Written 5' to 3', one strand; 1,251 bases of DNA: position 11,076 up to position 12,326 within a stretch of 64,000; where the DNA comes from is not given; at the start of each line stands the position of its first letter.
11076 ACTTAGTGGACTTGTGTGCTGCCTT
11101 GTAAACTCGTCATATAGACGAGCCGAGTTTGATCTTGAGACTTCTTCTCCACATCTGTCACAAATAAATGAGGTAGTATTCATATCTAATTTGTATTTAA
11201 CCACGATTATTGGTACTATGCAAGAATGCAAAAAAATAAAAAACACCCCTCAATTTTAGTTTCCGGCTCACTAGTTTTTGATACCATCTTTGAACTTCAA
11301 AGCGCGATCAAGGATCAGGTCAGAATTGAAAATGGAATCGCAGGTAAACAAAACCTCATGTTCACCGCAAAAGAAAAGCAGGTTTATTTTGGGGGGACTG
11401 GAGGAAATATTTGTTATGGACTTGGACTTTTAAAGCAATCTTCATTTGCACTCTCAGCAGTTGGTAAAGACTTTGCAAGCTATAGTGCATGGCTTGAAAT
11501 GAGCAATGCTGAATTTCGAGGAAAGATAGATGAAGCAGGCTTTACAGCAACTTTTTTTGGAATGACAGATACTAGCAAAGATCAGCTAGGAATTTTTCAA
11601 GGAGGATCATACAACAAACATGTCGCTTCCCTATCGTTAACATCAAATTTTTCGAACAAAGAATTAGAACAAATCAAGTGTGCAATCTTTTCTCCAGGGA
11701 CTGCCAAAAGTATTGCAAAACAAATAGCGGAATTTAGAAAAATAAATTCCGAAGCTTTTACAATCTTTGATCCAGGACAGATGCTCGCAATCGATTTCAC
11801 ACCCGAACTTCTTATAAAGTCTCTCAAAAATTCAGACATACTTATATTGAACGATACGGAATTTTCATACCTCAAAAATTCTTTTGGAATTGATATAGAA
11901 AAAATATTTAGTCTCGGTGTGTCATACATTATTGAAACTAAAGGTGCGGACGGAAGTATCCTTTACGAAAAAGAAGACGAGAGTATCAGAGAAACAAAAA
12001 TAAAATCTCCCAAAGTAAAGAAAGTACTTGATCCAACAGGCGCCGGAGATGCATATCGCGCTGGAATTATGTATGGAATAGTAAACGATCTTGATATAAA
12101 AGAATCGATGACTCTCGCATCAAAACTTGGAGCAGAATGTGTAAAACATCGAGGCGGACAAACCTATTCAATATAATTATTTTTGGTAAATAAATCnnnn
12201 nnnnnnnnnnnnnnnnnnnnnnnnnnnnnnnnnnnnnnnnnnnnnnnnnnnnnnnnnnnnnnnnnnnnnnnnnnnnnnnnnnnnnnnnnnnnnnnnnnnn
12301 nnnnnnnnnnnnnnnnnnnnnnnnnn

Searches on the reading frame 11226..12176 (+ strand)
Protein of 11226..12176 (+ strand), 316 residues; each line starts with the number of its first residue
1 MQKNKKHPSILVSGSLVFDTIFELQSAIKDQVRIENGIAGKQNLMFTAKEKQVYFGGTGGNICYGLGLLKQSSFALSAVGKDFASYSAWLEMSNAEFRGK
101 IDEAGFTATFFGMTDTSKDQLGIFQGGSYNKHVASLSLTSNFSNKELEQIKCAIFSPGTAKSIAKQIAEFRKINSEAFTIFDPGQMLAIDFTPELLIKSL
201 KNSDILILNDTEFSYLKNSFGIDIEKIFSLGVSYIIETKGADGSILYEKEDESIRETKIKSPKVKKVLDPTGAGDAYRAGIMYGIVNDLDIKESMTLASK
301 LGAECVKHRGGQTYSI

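Call 47: search_protein_families(library=pfam, proteins=[window:11226-12176:+], max_evalue=0.001)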
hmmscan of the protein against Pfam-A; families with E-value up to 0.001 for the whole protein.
window:11226-12176:+ (316 aa): 1 family
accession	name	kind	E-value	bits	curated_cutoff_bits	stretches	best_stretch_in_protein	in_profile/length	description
PF00294.29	PfkB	-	2.3e-29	103.1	25.8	1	29-313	12-297/302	pfkB family carbohydrate kinase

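Call 48: search_protein_families(library=ncbifam, proteins=[window:11226-12176:+], max_evalue=0.00001)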
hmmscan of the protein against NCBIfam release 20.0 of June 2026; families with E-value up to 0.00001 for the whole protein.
window:11226-12176:+ (316 aa): 14 families
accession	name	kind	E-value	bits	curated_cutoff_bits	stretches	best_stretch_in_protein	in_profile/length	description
NF041164.1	NucKinThplmales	equivalog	4.9e-24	85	450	1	47-300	29-266/295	nucleoside kinase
TIGR04382.1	myo_inos_iolC_N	equivalog_domain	1.2e-15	57.6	300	1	199-308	185-292/309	5-dehydro-2-deoxygluconokinase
TIGR02152.1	D_ribokin_bact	equivalog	4.6e-14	52.4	299.65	1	45-313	24-288/298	ribokinase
NF041134.1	R1P_kin_Thcocales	equivalog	8.8e-11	41.7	500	1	196-309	160-266/291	ADP-dependent ribose-1-phosphate kinase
NF049991.1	TagKinase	equivalog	1.7e-10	40.2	420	1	192-310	184-300/321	tagatose kinase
NF053626.1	RibKinHalex1628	equivalog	1.4e-09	37.9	330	1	55-313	37-280/293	ATP-dependent ribose-1-phosphate kinase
TIGR03828.1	pfkB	equivalog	1.6e-09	37.3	292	1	184-310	157-286/305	1-phosphofructokinase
TIGR03168.1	1-PFK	subfamily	5.5e-09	35.4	216.4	1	184-310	157-286/305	hexose kinase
NF052444.1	DhDoxglucKinKdgK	equivalog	1.4e-08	34.6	400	1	199-310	185-294/303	2-dehydro-3-deoxygluconokinase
NF006957.1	PRK09434.1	equivalog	2.3e-07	30.7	450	1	194-299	171-274/302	fructokinase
TIGR02198.1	rfaE_dom_I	equivalog_domain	7.1e-07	28.6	345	0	230-315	225-306/315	D-glycero-beta-D-manno-heptose-7-phosphate kinase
NF007355.0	PRK09850.1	equivalog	9.3e-07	28.2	540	0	55-87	39-71/313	pseudouridine kinase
NF007321.0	PRK09813.1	equivalog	1.7e-06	27.7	247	1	223-309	177-258/261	fructoselysine 6-kinase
NF040938.1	KDG_KDGal_kin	equivalog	8.9e-06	25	400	0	194-312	174-290/305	bifunctional 2-dehydro-3-deoxygluconokinase/2-dehydro-3-deoxygalactonokinase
